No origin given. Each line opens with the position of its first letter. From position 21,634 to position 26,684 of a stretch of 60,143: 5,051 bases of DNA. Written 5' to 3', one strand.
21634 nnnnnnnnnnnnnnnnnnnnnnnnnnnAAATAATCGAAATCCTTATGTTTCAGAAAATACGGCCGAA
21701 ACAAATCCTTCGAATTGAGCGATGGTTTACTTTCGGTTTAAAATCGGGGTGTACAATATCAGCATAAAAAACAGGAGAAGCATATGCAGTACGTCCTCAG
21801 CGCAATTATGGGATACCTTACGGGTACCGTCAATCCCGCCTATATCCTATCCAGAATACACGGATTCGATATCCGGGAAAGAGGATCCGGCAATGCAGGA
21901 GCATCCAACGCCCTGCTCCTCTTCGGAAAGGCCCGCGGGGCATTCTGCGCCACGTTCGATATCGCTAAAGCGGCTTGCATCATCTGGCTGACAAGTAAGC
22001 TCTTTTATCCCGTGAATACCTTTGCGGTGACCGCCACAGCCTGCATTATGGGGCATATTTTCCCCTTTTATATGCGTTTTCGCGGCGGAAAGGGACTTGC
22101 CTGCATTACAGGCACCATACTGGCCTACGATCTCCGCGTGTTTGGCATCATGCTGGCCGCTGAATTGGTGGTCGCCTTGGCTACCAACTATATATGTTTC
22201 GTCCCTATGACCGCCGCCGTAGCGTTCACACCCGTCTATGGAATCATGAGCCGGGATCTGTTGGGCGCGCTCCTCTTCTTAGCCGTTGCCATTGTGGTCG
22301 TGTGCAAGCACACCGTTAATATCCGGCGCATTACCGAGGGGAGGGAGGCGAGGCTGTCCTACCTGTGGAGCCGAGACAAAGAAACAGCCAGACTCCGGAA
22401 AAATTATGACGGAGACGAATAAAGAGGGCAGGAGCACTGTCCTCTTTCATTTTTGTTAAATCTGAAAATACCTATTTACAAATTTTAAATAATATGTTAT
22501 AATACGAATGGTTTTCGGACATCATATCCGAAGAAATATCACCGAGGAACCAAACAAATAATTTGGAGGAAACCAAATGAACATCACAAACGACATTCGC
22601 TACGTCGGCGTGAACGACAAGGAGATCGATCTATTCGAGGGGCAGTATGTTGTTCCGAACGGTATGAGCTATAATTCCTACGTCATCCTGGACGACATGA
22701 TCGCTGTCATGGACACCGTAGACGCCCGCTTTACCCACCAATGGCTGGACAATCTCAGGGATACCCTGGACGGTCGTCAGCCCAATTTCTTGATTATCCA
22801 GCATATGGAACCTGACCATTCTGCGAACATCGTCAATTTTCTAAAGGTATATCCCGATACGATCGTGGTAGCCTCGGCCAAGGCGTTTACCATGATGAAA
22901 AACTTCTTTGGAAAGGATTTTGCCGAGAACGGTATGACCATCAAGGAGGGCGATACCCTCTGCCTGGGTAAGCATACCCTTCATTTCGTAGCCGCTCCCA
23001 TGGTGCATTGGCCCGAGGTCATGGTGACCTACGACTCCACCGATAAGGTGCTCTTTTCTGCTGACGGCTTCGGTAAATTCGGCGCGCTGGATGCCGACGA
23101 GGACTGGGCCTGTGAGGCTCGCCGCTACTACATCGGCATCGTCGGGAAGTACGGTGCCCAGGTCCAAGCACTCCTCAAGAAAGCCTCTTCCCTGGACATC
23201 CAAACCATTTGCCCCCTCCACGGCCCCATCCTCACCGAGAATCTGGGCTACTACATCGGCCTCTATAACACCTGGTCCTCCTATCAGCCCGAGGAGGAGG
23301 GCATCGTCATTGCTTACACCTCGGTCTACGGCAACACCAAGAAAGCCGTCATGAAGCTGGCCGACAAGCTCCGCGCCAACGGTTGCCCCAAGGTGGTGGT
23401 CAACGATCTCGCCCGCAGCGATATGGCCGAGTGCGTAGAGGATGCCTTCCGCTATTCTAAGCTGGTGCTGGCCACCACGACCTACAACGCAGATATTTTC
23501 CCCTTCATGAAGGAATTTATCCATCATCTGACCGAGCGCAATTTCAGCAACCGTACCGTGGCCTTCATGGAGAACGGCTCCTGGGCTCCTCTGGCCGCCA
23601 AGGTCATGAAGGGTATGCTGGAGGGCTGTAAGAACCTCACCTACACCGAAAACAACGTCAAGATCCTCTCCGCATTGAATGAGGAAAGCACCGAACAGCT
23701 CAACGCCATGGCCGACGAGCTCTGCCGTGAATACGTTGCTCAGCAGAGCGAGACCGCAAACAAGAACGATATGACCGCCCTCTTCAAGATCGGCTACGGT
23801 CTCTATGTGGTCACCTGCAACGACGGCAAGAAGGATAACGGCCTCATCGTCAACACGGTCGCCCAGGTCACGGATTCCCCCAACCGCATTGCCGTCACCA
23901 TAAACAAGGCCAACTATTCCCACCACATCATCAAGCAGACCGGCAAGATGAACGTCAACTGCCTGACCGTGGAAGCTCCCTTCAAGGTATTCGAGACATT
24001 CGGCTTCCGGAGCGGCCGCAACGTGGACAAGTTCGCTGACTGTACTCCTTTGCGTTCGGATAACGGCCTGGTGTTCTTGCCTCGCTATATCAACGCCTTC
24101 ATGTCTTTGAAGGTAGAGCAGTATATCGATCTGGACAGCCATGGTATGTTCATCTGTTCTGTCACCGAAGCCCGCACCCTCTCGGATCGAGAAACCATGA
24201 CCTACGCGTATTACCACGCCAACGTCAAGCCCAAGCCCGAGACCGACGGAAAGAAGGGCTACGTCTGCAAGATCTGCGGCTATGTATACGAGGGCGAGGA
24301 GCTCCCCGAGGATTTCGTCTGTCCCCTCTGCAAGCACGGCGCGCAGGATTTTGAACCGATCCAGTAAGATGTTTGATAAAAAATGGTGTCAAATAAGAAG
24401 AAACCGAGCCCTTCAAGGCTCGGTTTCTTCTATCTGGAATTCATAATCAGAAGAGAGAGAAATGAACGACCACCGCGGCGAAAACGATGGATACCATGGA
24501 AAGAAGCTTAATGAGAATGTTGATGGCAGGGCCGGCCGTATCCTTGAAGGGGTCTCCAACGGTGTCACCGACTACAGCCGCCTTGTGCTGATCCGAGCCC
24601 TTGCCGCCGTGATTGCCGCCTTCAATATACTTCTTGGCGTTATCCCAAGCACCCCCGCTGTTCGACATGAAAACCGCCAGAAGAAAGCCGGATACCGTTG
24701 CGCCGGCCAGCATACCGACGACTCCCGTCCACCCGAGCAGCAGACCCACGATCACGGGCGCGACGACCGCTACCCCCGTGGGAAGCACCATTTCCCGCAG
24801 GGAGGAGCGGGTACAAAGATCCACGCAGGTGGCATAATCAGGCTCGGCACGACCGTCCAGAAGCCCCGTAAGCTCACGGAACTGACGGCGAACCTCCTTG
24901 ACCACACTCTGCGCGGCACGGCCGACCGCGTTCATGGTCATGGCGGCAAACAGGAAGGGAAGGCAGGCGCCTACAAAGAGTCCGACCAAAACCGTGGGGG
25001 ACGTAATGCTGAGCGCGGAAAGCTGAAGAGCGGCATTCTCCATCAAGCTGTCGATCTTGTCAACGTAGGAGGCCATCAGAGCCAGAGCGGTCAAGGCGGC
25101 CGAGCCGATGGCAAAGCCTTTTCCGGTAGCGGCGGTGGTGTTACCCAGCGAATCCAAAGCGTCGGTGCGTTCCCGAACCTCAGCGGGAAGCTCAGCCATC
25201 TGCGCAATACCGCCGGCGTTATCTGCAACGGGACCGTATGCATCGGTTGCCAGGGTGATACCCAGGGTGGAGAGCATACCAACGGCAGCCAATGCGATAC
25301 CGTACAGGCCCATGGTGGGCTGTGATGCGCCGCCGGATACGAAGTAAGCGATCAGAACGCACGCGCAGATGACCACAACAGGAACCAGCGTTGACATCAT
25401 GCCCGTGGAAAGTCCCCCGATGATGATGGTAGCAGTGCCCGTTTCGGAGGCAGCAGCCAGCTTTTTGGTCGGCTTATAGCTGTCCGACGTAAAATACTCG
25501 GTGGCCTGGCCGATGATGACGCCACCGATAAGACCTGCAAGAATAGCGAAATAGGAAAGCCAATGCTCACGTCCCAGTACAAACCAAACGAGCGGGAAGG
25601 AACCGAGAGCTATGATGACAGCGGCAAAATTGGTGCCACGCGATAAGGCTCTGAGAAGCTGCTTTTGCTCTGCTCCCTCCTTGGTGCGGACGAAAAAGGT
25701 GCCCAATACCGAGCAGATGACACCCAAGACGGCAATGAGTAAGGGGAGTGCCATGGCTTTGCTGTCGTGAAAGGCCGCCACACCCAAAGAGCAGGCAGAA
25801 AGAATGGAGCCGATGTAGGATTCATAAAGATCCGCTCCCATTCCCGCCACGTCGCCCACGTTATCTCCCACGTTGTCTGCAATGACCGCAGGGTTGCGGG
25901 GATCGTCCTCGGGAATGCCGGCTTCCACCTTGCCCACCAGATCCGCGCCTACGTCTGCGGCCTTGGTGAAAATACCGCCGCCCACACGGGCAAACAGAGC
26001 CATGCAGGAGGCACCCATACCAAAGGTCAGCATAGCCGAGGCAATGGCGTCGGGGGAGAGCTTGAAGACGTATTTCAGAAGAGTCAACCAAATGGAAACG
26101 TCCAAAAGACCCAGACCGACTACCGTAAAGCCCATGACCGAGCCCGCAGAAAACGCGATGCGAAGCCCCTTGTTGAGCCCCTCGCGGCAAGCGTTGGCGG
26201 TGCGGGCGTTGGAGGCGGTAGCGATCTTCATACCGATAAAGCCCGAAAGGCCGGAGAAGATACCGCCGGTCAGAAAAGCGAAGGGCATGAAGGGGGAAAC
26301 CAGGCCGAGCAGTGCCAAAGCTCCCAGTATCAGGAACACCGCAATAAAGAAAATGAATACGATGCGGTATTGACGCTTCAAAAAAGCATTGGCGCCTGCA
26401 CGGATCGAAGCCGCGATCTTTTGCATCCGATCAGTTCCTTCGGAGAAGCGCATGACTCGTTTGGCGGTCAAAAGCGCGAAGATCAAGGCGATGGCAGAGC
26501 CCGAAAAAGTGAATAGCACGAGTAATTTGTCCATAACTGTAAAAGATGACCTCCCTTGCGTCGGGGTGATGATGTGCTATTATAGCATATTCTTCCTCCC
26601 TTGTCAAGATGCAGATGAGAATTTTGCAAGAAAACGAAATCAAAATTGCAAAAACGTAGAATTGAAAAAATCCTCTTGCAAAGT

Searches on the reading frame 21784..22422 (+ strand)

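Call 28: search_protein_families(library=pfam, proteins=[window:21784-22422:+], max_evalue=0.05)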
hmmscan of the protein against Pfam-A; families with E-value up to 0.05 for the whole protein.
window:21784-22422:+ (212 aa): 1 family
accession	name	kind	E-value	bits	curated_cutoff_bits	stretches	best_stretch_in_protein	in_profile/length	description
PF02660.20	G3P_acyltransf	-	5e-36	124.7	24.1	1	9-183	1-164/164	Glycerol-3-phosphate acyltransferase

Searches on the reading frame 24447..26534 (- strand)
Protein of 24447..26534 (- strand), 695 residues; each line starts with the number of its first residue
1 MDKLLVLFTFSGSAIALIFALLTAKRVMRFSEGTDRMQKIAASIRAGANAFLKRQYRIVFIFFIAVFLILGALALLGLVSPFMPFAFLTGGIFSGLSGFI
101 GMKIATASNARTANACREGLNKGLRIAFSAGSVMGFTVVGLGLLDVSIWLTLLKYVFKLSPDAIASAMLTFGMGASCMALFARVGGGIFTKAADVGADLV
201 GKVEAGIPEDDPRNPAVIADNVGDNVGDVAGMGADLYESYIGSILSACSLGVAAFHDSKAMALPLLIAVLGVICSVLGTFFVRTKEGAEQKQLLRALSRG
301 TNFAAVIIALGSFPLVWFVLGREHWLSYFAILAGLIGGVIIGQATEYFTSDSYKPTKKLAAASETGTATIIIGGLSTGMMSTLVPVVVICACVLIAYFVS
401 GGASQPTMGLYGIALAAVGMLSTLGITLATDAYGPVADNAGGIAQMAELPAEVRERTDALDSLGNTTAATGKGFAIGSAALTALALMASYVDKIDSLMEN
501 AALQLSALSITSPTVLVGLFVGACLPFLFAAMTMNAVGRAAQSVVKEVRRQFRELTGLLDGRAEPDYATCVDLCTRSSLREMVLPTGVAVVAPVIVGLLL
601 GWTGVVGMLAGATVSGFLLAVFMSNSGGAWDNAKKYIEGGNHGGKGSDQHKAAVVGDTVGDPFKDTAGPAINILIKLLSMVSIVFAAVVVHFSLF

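Call 28: search_protein_families(library=pfam, proteins=[window:24447-26534:-], max_evalue=0.05)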
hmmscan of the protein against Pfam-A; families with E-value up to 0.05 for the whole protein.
window:24447-26534:- (695 aa): 1 family
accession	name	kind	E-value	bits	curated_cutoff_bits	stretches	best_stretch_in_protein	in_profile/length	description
PF03030.21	H_PPase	-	2.3e-273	909.1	29.7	1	15-685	2-645/645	Inorganic H+ pyrophosphatase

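Call 76: list_cluster_members(proteins=[P0006, P0001, window:24447-26534:-, window:21784-22422:+, window:1374-2075:+])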
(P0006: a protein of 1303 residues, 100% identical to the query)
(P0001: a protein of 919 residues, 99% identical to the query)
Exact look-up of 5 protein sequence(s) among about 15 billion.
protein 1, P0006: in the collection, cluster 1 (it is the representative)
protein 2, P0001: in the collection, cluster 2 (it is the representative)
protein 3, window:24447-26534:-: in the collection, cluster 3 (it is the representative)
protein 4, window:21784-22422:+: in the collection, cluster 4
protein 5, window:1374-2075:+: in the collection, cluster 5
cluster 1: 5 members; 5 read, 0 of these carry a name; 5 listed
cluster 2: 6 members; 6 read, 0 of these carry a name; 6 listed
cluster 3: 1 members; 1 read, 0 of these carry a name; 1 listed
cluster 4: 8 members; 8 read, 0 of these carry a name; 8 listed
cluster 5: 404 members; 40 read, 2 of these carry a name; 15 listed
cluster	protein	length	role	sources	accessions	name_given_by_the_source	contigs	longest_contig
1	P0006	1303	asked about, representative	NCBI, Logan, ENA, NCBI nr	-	-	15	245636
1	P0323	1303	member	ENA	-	-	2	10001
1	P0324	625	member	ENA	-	-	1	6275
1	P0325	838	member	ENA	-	-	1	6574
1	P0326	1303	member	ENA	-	-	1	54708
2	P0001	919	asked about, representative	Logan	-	-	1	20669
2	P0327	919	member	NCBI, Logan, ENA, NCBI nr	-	-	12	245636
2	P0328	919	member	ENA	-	-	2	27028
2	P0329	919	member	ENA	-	-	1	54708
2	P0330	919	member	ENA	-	-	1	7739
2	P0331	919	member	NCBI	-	-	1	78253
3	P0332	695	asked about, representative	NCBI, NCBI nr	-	-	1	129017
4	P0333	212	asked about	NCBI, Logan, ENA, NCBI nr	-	-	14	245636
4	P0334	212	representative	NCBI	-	-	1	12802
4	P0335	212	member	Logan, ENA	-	-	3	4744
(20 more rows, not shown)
